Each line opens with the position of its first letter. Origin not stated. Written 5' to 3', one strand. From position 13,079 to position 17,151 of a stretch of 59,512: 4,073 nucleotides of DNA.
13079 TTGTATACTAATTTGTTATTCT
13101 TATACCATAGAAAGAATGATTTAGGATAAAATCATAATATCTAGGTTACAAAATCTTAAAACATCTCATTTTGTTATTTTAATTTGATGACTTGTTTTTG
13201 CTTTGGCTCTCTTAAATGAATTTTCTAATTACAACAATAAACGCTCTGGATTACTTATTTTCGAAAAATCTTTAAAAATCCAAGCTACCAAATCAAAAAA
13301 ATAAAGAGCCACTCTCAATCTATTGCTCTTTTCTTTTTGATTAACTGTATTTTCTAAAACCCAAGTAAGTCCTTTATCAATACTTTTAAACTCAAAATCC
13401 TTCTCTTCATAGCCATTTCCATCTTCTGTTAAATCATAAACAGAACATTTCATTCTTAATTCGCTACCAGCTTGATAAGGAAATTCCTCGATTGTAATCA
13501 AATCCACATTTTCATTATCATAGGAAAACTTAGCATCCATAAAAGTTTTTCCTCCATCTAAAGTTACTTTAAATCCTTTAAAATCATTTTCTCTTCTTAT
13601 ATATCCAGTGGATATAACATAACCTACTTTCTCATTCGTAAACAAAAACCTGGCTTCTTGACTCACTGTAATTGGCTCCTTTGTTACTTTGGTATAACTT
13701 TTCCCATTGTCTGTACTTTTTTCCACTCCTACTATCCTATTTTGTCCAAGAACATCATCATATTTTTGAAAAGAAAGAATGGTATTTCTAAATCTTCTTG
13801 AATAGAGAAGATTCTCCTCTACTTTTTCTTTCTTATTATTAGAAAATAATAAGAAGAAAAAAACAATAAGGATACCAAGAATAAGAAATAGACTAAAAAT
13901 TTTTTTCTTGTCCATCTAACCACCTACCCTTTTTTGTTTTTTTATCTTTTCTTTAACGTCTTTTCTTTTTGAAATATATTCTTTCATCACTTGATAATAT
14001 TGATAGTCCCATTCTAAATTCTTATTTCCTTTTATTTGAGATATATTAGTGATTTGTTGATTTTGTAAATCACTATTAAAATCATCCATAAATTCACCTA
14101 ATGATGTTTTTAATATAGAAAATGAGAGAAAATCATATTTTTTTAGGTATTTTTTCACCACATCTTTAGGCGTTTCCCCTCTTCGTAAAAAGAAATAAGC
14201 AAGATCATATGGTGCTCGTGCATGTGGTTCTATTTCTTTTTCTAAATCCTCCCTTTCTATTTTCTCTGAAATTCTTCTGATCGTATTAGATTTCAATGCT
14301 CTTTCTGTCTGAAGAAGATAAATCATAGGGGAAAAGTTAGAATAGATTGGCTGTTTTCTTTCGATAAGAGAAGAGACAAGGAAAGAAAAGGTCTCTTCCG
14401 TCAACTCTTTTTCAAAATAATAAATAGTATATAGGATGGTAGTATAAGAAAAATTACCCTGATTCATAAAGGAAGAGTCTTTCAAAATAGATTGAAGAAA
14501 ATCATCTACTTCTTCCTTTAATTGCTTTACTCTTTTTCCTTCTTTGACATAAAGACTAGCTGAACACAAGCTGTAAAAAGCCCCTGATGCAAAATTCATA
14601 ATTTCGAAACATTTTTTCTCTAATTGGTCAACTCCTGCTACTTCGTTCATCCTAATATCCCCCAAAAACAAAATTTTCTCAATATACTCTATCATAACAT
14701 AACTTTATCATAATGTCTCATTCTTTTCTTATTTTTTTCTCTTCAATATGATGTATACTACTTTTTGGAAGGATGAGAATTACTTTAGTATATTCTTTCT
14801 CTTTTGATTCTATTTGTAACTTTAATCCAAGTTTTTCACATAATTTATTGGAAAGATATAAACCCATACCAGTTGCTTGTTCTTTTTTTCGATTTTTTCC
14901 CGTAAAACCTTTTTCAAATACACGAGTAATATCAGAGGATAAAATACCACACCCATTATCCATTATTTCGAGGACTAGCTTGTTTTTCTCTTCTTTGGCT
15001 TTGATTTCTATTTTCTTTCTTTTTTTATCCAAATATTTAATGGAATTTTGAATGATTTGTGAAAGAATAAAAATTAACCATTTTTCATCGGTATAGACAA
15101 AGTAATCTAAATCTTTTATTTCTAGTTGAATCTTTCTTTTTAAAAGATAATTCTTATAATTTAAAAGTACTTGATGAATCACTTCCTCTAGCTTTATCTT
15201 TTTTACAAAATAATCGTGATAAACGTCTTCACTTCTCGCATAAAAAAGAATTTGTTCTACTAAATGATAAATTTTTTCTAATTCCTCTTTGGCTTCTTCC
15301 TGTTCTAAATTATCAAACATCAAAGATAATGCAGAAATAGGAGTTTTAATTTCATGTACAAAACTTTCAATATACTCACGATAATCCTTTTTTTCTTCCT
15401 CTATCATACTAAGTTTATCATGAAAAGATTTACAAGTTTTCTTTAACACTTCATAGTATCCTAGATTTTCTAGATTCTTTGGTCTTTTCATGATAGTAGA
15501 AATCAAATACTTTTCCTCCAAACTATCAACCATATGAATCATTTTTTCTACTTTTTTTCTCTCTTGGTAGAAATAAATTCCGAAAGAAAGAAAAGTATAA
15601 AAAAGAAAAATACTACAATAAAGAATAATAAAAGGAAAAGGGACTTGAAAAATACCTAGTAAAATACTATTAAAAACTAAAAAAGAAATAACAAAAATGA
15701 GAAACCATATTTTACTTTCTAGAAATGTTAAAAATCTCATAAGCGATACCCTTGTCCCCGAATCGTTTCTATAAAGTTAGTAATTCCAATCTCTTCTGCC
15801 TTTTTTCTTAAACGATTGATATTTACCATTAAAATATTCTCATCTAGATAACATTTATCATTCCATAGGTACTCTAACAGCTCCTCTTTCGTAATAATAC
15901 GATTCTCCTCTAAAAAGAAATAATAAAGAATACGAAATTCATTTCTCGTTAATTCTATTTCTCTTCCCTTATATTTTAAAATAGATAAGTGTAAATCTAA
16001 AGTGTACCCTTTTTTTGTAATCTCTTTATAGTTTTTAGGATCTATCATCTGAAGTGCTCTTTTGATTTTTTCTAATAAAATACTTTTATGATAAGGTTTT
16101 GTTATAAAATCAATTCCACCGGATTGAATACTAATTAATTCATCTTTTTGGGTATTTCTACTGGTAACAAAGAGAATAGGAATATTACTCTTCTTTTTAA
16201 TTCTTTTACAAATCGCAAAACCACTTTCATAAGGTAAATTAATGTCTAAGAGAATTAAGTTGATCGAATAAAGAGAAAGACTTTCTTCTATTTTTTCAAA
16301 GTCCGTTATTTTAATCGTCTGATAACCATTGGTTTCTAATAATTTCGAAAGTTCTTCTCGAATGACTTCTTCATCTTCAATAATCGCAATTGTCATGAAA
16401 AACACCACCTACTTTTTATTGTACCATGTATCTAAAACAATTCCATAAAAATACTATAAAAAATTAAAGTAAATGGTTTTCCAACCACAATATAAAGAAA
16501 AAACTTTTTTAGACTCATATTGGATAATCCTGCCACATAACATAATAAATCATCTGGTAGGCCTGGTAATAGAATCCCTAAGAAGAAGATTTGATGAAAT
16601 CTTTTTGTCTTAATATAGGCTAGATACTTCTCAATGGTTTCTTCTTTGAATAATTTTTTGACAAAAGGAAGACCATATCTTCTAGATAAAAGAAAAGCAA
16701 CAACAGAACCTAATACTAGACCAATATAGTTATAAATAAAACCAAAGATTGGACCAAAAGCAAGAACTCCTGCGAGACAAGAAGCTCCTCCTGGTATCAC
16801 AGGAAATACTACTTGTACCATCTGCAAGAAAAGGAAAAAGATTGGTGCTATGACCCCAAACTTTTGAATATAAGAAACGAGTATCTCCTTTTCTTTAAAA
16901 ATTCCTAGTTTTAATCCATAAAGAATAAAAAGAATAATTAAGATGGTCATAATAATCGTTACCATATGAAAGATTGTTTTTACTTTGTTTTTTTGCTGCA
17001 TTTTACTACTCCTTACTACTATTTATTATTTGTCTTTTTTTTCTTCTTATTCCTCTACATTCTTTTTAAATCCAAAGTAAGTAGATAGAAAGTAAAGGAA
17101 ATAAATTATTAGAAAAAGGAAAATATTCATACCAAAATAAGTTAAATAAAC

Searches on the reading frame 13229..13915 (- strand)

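Call 63: search_protein_families(library=pfam, max_evalue=0.01, proteins=[window:13229-13915:-])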
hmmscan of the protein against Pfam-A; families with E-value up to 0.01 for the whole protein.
window:13229-13915:- (228 aa): 1 family
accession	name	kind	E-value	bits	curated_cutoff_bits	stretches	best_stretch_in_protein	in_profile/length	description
PF02012.26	BNR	-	0.00025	21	27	0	67-76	3-12/12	BNR/Asp-box repeat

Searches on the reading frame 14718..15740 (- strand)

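Call 63: search_protein_families(library=pfam, max_evalue=0.01, proteins=[window:14718-15740:-])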
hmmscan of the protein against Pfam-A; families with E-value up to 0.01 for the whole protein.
window:14718-15740:- (340 aa): 5 families
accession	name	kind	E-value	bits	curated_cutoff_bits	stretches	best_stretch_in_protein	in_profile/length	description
PF02518.31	HATPase_c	-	1.8e-20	73.9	26.4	1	218-326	2-109/111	Histidine kinase-, DNA gyrase B-, and HSP90-like ATPase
PF14501.12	HATPase_c_5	-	4e-06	27.1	22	1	222-323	6-101/102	GHKL domain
PF00512.31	HisKA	-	1.3e-05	25.6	26.9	1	124-165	6-51/66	His Kinase A (phospho-acceptor) domain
PF13589.12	HATPase_c_3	-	2.9e-05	24.6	25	1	226-319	7-99/137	Histidine kinase-, DNA gyrase B-, and HSP90-like ATPase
PF13581.12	HATPase_c_2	-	0.0017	18.8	27.4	1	236-322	48-125/127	Histidine kinase-like ATPase domain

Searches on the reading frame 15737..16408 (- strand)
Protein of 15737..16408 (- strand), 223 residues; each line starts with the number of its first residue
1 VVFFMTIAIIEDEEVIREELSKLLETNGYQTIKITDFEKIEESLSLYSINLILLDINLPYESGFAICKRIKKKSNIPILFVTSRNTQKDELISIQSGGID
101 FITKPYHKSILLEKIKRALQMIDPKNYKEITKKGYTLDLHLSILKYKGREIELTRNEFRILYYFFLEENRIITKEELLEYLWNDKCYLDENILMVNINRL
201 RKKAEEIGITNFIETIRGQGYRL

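Call 63: search_protein_families(library=pfam, max_evalue=0.01, proteins=[window:15737-16408:-])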
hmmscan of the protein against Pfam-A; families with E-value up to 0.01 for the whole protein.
window:15737-16408:- (223 aa): 3 families
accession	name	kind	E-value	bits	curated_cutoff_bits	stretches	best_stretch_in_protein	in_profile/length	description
PF00486.34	Trans_reg_C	-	2e-22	79.5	26.2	1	148-223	1-77/77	Transcriptional regulatory protein, C terminal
PF00072.30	Response_reg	-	8.2e-22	77.9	30.2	1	7-116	1-111/111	Response regulator receiver domain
PF20161.5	VpsR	-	0.0011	19.1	23.7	1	18-115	21-120/121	VpsR domain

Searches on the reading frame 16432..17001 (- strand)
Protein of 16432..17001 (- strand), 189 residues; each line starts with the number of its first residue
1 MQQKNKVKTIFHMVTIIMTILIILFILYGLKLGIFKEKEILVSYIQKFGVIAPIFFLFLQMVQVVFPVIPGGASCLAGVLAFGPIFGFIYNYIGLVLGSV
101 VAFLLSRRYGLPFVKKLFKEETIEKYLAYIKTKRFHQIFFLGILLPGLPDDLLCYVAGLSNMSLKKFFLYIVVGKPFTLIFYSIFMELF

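Call 63: search_protein_families(library=pfam, max_evalue=0.01, proteins=[window:16432-17001:-])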
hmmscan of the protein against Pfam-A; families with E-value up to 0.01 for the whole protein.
window:16432-17001:- (189 aa): 1 family
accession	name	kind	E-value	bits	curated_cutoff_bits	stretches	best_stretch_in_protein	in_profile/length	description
PF09335.16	VTT_dom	-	1.2e-23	84.3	33.9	1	70-187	2-122/123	VTT domain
